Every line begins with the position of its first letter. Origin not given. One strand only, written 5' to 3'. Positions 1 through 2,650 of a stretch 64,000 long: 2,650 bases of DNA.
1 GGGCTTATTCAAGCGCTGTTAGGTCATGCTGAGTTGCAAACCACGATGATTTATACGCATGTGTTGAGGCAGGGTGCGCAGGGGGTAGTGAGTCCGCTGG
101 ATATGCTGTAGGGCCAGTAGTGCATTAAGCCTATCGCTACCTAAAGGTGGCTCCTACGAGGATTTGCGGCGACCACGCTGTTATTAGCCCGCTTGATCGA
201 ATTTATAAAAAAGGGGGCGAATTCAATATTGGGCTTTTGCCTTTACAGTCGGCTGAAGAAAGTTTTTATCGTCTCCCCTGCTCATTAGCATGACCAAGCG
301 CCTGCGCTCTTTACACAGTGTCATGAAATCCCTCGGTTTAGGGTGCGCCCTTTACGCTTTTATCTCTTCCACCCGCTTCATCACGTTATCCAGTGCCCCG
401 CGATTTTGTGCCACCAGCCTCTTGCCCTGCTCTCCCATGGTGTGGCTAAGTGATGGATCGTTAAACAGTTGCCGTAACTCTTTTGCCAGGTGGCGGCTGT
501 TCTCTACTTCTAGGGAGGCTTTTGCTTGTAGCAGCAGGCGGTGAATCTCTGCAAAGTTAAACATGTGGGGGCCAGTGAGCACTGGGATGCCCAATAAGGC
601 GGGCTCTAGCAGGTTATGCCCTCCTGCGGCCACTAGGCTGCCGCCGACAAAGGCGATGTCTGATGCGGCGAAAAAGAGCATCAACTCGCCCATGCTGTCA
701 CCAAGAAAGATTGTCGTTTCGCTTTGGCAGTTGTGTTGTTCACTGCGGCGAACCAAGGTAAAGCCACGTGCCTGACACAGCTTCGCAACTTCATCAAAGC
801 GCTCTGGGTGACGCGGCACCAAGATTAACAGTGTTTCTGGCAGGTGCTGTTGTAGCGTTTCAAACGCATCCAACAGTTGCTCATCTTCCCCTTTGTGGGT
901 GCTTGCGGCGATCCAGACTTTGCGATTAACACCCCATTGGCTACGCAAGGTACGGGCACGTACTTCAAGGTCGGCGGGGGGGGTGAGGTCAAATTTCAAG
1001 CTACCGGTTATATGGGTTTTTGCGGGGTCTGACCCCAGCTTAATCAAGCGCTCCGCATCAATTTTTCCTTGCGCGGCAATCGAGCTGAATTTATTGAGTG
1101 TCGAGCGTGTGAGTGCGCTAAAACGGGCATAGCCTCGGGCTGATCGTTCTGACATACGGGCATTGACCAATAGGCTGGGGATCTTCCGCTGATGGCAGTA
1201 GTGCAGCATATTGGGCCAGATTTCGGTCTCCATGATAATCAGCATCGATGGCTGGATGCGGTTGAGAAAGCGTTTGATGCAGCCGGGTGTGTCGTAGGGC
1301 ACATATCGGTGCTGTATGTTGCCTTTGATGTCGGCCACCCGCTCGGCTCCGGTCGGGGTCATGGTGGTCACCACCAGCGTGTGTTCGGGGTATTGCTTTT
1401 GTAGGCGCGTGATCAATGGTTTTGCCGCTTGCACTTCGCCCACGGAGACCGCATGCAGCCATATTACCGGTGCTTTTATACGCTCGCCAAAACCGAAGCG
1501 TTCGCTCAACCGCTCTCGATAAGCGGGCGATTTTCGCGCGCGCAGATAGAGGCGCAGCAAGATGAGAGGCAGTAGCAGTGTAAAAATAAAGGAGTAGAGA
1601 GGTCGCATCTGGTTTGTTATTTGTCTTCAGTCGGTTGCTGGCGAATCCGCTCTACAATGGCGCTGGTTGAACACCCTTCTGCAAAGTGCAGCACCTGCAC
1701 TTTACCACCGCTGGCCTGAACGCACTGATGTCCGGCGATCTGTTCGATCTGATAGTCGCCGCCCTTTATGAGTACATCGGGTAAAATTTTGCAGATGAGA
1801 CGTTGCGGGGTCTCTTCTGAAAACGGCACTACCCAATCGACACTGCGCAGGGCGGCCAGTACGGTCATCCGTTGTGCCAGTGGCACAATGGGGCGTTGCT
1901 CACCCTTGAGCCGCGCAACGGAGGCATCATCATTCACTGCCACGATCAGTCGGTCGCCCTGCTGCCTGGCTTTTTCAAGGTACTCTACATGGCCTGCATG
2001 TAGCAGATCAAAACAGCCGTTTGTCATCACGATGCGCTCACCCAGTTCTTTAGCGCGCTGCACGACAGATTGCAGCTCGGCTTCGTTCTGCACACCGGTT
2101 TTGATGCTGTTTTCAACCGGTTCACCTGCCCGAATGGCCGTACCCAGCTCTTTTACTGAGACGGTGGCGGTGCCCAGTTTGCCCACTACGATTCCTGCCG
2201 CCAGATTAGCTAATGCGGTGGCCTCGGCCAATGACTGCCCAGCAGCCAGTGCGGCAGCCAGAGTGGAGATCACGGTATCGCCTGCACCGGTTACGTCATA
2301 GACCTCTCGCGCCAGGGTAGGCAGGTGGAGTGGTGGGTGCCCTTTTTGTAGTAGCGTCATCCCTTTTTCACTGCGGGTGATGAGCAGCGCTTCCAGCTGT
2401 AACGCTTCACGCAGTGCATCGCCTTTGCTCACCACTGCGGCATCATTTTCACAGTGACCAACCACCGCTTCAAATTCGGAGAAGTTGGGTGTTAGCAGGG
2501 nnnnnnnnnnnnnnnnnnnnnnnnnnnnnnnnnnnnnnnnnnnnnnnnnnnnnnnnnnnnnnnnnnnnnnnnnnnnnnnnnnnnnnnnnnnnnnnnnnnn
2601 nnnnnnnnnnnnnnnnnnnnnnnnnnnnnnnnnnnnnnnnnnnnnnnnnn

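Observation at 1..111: Integron-integrase-like recombinase gene ends at the window start, adjacent to the LPS core locus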

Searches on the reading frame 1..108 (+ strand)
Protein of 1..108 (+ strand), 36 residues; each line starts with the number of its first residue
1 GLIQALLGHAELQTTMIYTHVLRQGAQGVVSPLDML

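Call 7: search_protein_families(library=ncbifam, proteins=[window:1-108:+], max_evalue=10)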
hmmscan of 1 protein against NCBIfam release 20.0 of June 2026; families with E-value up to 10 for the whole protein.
seq(36 aa): 8 families
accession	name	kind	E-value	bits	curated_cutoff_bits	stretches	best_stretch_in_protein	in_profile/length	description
TIGR02249.1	integrase_gron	subfamily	1.2e-12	47.8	265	1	3-36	282-315/315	integron integrase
NF011946.0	PRK15417.1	equivalog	1.6e-07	30.9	435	1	3-36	297-330/337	integron integrase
NF001399.0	PRK00283.1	subfamily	6.9e-07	28.8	279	1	3-29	265-291/300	tyrosine recombinase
TIGR02225.1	recomb_XerD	equivalog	2.8e-06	26.9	329.6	1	2-27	255-280/290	site-specific tyrosine recombinase XerD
TIGR02224.1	recomb_XerC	equivalog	3.1e-06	26.8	335.15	1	3-24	259-280/295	tyrosine recombinase XerC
NF040815.2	recomb_XerA_Arch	equivalog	5.1e-06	26.2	220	1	3-25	236-258/263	site-specific tyrosine recombinase/integron integrase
NF002331.0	PRK01287.1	subfamily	4.5e-05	22.6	371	1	3-22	294-313/365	site-specific tyrosine recombinase XerC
NF003462.0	PRK05084.1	equivalog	0.0023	16.7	267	1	2-30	325-353/360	tyrosine recombinase XerS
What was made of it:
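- On Integron integrase (IntI, TIGR02249): TIGR02249 profile positions 282-315 of 315, 47.8 bits, E 1.2e-12; Xer models 28.8 bits or less (call 7).
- On XerC/XerD: TIGR02224 and TIGR02225 score 26.8-26.9 bits, and their alignments end at residue 24-27 of 36 (call 7).
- Checked: The best Xer-type model scores 28.8 bits and its alignment stops at residue 22-29, so the last 7-14 residues (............) are matched only by IntI models (call 7).
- IntI models score 19 bits higher and alone align the last 12 residues (call 7).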

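Call 8: search_protein_families(library=pfam, proteins=[window:1-108:+], max_evalue=10)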
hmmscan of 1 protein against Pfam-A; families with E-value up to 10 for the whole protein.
seq(36 aa): 1 family
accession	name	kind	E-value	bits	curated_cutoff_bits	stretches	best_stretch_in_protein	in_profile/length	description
PF00589.27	Phage_integrase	-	0.00021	21.5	27.1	1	3-22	150-169/172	Phage integrase family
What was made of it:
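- Pfam sees only the generic Phage_integrase family, below its threshold (call 8).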

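Call 56: search_solved_structures(query=window:1-108:+, max_evalue=1, show_alignments=2)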
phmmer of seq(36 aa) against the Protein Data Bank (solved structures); distinct sequences matched with E-value up to 1: 8.
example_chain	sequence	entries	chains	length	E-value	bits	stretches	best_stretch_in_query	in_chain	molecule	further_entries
2a3v_A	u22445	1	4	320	7.1e-08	34.5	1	3-35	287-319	site-specific recombinase IntI4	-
1a0p_A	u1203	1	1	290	0.002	21.2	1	2-24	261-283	SITE-SPECIFIC RECOMBINASE XERD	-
5dcf_A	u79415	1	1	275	0.0036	20.4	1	2-24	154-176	Tyrosine recombinase XerD,DNA translocase FtsK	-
4a8e_A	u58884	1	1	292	0.041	17.3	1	2-24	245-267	PROBABLE TYROSINE RECOMBINASE XERC-LIKE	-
5hxy_A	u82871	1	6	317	0.041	17.3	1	3-21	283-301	Tyrosine recombinase XerA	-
5jjv_A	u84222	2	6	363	0.066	16.6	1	2-26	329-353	Tyrosine recombinase XerH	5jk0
5dor_A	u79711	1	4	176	0.19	15.3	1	3-31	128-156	Integrase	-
5c6k_A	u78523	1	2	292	0.38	14.3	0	3-31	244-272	Integrase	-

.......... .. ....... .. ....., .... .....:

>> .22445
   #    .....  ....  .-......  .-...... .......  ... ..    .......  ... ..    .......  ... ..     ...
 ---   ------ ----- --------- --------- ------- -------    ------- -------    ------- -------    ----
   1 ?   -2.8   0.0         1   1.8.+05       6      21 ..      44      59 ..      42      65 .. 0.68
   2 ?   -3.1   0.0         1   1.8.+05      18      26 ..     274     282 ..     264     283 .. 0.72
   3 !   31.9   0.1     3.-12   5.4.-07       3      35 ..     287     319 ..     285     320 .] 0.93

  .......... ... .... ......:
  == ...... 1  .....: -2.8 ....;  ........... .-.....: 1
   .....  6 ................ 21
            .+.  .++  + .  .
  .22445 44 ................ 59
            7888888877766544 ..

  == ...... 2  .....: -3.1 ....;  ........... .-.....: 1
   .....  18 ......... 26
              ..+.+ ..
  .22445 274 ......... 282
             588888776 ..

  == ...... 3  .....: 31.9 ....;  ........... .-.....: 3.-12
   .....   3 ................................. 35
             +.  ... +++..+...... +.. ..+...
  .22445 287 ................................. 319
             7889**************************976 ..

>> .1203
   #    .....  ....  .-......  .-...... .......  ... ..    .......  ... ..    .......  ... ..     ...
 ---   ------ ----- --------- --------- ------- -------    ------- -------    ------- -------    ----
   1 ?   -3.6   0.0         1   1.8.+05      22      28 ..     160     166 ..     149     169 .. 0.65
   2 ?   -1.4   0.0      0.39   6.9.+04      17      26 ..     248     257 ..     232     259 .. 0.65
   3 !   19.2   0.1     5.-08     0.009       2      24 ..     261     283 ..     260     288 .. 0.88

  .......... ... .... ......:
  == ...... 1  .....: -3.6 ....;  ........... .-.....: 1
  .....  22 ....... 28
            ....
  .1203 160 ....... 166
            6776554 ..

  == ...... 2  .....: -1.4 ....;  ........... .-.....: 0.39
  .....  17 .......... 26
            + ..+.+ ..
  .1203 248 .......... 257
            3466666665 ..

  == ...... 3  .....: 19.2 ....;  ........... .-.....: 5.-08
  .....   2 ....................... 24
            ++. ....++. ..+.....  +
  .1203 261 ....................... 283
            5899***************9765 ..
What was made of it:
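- On Integron integrase (IntI, TIGR02249): VchIntIA residues 287-319 of 320, E 7e-8 (call 56).
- Closest known: XerC/XerD chromosome-dimer resolvases. Different: The tail after THV is unrelated (calls 7, 56).
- VchIntIA is the best PDB match by 4-5 orders of magnitude in E-value (call 56).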

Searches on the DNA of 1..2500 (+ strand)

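Call 4: search_dna_similar(query=window:1-2500:+, collection=plasmids, mode=near)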
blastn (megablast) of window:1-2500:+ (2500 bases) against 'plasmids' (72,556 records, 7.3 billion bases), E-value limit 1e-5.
No match.
